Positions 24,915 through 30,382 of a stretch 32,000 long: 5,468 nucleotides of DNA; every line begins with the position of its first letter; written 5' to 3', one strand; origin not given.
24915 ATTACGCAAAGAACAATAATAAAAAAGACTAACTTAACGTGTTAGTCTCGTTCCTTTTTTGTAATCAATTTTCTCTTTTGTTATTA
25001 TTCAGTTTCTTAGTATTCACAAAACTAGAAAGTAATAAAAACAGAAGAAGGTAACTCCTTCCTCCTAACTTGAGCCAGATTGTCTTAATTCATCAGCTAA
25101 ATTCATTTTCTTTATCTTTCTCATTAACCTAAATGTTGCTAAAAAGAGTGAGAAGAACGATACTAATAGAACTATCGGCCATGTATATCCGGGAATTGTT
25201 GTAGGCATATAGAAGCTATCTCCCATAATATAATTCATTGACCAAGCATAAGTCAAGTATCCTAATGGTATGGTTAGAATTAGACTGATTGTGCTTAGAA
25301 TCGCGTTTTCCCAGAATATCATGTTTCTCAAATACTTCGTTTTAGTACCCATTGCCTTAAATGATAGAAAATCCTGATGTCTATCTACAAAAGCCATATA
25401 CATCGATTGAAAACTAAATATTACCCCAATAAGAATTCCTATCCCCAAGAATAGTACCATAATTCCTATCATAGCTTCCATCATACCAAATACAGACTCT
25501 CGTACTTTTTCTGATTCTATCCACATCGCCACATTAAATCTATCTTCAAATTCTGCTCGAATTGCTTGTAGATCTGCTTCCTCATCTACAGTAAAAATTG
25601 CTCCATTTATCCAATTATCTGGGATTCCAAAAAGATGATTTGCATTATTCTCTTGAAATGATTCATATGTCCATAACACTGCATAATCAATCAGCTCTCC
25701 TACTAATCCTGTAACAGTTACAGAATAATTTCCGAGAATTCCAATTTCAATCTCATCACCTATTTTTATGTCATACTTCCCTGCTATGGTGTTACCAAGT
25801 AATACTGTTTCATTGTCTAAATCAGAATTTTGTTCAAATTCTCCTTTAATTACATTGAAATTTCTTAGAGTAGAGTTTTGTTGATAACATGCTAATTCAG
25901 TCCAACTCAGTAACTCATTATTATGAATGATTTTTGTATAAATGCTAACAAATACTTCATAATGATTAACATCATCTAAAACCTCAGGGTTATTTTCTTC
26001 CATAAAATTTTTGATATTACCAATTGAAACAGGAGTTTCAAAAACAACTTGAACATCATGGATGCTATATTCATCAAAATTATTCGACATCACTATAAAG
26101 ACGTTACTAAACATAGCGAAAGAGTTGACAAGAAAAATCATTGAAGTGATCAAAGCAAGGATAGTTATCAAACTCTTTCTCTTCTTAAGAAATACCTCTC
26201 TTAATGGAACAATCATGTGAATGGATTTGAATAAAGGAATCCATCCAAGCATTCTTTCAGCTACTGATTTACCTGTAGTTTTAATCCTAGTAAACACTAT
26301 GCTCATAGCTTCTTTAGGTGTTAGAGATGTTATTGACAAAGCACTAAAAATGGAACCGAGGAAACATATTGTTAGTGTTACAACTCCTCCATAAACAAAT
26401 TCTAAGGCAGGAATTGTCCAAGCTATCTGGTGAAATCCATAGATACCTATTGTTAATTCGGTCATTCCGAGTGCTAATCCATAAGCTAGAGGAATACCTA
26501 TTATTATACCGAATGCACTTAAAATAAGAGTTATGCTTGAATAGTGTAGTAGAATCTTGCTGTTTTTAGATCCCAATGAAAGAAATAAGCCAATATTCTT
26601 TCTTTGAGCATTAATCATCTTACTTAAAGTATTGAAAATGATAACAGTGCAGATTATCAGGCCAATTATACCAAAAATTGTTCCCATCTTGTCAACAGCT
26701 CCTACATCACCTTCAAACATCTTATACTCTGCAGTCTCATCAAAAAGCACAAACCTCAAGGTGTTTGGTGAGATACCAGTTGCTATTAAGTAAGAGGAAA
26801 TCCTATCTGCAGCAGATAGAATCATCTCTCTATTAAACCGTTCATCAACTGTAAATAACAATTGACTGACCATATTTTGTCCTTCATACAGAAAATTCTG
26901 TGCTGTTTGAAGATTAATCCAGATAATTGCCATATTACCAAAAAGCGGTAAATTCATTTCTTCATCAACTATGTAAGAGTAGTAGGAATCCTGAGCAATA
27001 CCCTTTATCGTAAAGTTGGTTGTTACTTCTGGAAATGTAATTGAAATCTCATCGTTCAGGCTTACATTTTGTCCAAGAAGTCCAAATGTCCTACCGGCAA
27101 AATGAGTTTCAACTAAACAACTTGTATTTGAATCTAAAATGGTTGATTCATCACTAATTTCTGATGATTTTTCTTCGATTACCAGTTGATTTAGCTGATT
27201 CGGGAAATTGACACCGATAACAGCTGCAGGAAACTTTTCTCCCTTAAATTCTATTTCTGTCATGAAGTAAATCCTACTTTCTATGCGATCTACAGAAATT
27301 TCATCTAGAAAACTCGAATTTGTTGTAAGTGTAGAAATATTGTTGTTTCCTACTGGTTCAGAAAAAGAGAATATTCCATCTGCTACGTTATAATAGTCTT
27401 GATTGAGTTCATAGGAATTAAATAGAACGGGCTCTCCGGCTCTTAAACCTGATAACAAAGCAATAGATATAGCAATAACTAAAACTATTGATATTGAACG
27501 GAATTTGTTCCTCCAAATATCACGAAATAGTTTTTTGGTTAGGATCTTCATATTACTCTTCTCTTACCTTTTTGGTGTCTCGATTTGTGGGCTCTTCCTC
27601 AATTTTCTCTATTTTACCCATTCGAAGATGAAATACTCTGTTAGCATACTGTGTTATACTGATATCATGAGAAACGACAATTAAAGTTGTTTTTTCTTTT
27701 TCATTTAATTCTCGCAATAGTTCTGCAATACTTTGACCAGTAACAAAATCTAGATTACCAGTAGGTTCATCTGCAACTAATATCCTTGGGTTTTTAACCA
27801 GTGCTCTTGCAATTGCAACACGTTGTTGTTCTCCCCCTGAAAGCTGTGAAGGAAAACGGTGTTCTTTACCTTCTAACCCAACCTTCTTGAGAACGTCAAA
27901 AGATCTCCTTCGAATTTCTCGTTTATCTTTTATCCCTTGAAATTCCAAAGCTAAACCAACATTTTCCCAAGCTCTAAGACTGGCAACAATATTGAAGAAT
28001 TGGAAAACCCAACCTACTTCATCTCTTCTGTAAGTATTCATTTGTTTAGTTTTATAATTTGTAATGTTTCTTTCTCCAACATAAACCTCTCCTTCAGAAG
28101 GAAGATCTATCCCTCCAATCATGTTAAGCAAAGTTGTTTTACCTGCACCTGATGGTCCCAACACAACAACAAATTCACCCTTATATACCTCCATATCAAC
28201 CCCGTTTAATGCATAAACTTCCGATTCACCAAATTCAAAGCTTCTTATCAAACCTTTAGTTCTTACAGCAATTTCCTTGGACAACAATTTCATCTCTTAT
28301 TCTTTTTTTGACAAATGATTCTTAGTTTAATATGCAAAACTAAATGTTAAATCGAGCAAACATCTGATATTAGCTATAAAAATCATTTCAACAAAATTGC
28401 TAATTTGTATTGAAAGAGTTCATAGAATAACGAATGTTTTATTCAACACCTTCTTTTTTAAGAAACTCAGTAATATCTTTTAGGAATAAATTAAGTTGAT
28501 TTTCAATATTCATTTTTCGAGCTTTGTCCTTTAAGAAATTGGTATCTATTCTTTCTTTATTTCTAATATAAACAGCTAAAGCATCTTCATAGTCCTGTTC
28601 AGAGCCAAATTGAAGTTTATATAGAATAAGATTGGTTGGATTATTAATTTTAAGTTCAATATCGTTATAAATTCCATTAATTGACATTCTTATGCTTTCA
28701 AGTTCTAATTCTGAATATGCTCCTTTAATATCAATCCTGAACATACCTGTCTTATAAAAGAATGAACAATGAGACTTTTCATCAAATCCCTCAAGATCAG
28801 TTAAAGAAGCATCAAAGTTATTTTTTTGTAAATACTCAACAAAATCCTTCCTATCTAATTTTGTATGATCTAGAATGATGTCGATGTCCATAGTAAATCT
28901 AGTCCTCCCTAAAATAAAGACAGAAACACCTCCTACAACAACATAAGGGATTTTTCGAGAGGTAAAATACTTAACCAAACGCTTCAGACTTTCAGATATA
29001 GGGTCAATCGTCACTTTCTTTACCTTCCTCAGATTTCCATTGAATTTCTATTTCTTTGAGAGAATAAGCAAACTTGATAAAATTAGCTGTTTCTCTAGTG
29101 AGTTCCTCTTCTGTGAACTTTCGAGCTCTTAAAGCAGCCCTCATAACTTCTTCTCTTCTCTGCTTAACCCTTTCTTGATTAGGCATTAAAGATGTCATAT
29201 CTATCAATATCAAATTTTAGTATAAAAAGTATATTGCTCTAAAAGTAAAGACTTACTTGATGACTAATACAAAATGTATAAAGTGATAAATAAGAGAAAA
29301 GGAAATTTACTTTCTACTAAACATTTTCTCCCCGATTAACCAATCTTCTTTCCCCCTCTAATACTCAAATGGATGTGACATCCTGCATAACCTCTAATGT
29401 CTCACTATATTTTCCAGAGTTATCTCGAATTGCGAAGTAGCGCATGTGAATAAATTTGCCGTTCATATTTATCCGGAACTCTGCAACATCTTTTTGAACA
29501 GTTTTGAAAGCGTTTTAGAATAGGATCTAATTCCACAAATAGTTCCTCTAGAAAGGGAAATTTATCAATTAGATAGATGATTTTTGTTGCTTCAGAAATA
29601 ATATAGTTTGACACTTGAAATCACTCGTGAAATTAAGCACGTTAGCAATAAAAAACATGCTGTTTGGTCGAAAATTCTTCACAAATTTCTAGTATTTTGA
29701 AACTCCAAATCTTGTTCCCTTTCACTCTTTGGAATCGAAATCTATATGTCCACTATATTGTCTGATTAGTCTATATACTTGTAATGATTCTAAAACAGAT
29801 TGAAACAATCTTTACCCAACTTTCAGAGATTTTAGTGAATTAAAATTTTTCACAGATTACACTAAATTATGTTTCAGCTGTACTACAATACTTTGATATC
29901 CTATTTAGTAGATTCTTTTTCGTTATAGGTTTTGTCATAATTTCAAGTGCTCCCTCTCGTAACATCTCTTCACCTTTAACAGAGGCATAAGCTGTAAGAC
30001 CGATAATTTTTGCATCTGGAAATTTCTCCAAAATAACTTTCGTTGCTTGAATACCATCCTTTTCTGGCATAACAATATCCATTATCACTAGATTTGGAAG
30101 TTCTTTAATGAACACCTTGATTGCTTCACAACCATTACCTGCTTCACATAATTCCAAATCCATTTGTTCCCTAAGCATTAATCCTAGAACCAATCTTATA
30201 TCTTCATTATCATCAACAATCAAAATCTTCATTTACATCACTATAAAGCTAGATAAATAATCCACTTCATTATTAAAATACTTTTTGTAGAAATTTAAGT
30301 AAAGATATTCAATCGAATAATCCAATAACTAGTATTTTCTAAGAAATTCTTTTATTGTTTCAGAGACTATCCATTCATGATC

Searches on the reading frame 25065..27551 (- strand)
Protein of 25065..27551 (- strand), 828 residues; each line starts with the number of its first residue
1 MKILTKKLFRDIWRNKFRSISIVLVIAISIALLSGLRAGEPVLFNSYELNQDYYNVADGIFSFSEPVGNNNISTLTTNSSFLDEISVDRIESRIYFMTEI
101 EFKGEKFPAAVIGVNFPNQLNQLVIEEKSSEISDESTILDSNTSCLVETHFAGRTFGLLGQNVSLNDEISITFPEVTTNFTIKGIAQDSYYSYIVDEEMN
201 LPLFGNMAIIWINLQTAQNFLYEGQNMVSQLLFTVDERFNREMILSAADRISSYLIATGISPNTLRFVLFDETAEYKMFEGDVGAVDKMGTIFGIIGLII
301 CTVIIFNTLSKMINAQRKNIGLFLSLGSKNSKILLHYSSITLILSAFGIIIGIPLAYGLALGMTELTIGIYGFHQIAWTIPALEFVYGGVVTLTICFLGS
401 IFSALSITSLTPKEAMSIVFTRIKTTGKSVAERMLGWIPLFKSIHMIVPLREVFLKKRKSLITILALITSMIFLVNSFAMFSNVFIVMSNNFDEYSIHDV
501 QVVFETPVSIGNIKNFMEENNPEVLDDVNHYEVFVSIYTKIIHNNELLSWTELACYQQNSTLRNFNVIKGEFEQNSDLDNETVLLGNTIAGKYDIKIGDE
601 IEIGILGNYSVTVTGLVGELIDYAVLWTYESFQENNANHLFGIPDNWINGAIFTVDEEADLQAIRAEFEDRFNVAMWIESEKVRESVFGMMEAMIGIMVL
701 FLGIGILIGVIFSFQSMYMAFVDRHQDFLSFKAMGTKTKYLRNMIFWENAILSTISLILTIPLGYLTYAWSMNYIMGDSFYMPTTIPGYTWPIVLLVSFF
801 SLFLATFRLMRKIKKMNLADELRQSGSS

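Call 3: search_protein_families(library=pfam, proteins=[window:25065-27551:-], max_evalue=0.01)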
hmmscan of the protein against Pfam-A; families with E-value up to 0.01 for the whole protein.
window:25065-27551:- (828 aa): 2 families
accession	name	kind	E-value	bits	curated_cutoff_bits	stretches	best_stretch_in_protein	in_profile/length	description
PF02687.27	FtsX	-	7e-22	78.2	25.5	2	292-412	2-120/120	FtsX-like permease C-terminal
PF12704.14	MacB_PCD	-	8.9e-11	42.9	27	1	460-670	1-206/207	MacB-like periplasmic core domain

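Call 5: search_protein_families(library=ncbifam, proteins=[window:25065-27551:-], max_evalue=0.001)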
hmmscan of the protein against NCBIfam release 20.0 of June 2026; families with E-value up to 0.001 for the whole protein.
window:25065-27551:- (828 aa): 3 families
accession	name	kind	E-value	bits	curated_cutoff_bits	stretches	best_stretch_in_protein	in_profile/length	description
TIGR03434.1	ADOP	subfamily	6.8e-07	27.8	622.3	1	289-372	680-763/803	ADOP family duplicated permease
TIGR02212.1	lolCE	equivalog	5.2e-05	22.3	362.45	1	565-762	128-333/411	lipoprotein-releasing ABC transporter permease subunit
TIGR01185.1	devC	equivalog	6.5e-05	22.1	290.35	1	655-769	218-332/380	ABC transporter permease DevC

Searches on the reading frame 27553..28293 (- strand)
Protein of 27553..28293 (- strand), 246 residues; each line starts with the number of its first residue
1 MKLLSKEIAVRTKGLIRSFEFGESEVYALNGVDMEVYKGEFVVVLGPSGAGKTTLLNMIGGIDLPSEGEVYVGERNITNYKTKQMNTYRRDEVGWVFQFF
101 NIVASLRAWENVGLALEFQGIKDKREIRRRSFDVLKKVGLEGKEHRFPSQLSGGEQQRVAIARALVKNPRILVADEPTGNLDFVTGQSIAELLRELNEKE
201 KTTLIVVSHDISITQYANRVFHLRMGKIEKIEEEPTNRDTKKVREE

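Call 5: search_protein_families(library=ncbifam, proteins=[window:27553-28293:-], max_evalue=0.001)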
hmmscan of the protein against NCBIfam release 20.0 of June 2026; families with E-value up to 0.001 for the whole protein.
window:27553-28293:- (246 aa): 191 families (the best 25 are shown)
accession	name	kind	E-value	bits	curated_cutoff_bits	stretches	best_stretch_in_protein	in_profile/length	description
TIGR02211.1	LolD_lipo_ex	equivalog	1.9e-61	207.4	307.75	1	11-229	3-220/221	lipoprotein-releasing ABC transporter ATP-binding protein LolD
TIGR02673.1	FtsE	equivalog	2.1e-60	204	264.85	1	24-226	13-213/214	cell division ATP-binding protein FtsE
TIGR02982.1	heterocyst_DevA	subfamily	5.8e-58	196.1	295.8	1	10-229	2-220/220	ABC exporter ATP-binding subunit, DevA family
NF038007.1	ABC_ATP_DarD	equivalog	4.6e-56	189.7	375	1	27-228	19-218/218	darobactin export ABC transporter ATP-binding protein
NF040933.2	ABC_arch_GlcV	equivalog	7.1e-56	189.6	450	1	9-233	2-225/357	glucose ABC transporter ATP-binding protein GlcV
TIGR03608.1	L_ocin_972_ABC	subfamily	2.3e-55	187.3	254.85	1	28-222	13-205/206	putative bacteriocin export ABC transporter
NF007879.0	PRK10584.1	equivalog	2.5e-54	184.4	336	1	10-229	7-225/228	putative ABC transporter ATP-binding protein YbbA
NF008639.0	PRK11629.1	equivalog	8.9e-54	182.4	360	1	7-229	4-225/234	lipoprotein-releasing ABC transporter ATP-binding protein LolD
NF007826.0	PRK10535.1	equivalog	7.1e-52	176.5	966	1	12-240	7-233/648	macrolide ABC transporter ATP-binding protein/permease MacB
TIGR02315.1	ABC_phnC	equivalog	2.1e-49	168.1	266.1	1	25-228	14-224/243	phosphonate ABC transporter ATP-binding protein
TIGR01186.1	proV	subfamily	1.2e-48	166.1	326.6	1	27-231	7-211/363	betaine/proline/choline family ABC transporter ATP-binding protein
TIGR03265.1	PhnT2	equivalog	3.8e-48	164.5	457.7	1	25-231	16-216/353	putative 2-aminoethylphosphonate ABC transporter ATP-binding protein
TIGR02314.1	ABC_MetN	equivalog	1.1e-47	162.7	499.7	1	15-215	7-205/343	methionine ABC transporter ATP-binding protein MetN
NF006987.0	PRK09452.1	equivalog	1.3e-45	155.7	482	1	25-232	29-230/378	spermidine/putrescine ABC transporter ATP-binding protein PotA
TIGR00968.1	3a0106s01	subfamily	1.3e-45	155.7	342.75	1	25-233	12-214/237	sulfate ABC transporter ATP-binding protein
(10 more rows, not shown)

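Call 6: search_protein_families(library=pfam, proteins=[window:27553-28293:-], max_evalue=0.001)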
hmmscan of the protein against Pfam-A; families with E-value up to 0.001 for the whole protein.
window:27553-28293:- (246 aa): 5 families
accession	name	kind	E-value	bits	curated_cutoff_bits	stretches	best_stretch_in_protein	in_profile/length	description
PF00005.33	ABC_tran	-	8.9e-35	120.7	25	1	29-178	1-136/137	ABC transporter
PF02463.25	SMC_N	-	4.6e-07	29.9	40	1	135-225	135-213/220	RecF/RecN/SMC N terminal domain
PF13304.12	AAA_21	-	1.3e-06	29.2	27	0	148-212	235-301/304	AAA domain, putative AbiEii toxin, Type IV TA system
PF25199.1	nSTAND_NTPase5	-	0.00067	19.9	34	0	38-57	40-59/145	Novel STAND NTPase 5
PF03193.22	RsgA_GTPase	-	0.00096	19.4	30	0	36-61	103-128/174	RsgA GTPase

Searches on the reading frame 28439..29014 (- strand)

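Call 5: search_protein_families(library=ncbifam, proteins=[window:28439-29014:-], max_evalue=0.001)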
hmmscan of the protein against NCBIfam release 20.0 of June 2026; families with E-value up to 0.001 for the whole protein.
window:28439-29014:- (191 aa): 0 families

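Call 6: search_protein_families(library=pfam, proteins=[window:28439-29014:-], max_evalue=0.001)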
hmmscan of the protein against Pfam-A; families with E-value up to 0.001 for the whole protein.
window:28439-29014:- (191 aa): 2 families
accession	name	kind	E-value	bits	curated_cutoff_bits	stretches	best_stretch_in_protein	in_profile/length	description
PF19502.5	DUF6036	-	6.7e-06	26.4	23.6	1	9-70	9-67/164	Nucleotidyltransferase of unknown function (DUF6036)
PF09970.15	DUF2204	-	0.00084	19.5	20.3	0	8-76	3-74/181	Nucleotidyl transferase of unknown function (DUF2204)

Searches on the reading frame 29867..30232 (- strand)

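Call 95: search_protein_families(library=pfam, proteins=[window:29867-30232:-], max_evalue=0.001)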
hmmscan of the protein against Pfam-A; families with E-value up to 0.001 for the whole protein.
window:29867-30232:- (121 aa): 1 family
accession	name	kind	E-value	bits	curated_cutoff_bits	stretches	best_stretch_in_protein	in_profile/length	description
PF00072.30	Response_reg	-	1.7e-21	76.9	30.2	1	3-112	1-110/111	Response regulator receiver domain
